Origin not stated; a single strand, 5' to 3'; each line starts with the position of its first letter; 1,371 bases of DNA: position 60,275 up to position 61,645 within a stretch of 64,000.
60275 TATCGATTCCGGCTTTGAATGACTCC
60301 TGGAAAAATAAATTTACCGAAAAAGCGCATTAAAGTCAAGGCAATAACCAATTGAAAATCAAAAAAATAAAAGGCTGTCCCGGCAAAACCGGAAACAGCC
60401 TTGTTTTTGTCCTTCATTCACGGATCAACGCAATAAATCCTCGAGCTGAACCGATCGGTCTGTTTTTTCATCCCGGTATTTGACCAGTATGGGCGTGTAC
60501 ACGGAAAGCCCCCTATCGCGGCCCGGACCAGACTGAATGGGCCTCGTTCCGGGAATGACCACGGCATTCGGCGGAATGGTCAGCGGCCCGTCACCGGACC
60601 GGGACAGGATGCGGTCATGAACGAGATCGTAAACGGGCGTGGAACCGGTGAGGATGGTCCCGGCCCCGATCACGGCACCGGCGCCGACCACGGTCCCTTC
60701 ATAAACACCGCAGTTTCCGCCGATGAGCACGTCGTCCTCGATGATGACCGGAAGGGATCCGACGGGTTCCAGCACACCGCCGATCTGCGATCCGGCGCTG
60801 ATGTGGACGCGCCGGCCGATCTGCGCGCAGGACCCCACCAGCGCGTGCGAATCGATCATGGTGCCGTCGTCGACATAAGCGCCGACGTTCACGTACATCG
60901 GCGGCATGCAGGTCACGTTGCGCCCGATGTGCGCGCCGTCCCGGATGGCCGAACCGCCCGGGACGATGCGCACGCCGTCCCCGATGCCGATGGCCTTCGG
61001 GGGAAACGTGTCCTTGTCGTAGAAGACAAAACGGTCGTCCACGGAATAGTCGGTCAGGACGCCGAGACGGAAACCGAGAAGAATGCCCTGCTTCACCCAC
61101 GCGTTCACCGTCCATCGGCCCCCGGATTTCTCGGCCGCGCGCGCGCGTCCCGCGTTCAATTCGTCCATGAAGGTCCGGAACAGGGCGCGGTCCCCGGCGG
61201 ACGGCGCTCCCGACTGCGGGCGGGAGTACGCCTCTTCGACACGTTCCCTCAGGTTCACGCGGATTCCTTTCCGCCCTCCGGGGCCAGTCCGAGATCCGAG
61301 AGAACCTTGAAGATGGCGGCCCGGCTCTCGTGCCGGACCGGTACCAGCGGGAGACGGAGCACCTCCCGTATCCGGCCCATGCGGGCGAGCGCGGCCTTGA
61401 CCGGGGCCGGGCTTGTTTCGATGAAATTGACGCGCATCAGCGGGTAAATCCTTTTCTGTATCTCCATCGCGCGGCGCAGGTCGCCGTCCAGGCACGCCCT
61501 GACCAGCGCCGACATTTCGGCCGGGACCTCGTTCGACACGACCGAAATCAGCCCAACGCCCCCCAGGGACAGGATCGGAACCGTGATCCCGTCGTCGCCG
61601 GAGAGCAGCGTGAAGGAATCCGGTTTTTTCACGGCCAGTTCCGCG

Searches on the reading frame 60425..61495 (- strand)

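Call 26: search_protein_families(library=pfam, proteins=[window:60425-61495:-], max_evalue=0.00001)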
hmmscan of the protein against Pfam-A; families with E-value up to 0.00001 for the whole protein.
window:60425-61495:- (356 aa): 3 families
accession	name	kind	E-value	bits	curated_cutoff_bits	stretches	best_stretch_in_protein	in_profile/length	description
PF14805.11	THDPS_N_2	-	1.1e-15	57.9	25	1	82-144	2-67/67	Tetrahydrodipicolinate N-succinyltransferase N-terminal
PF00132.30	Hexapep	-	1.7e-13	50.1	27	1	250-284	2-36/36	Bacterial transferase hexapeptide (six repeats)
PF14602.12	Hexapep_2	-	4.2e-09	36.4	27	1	249-283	1-33/34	Hexapeptide repeat of succinyl-transferase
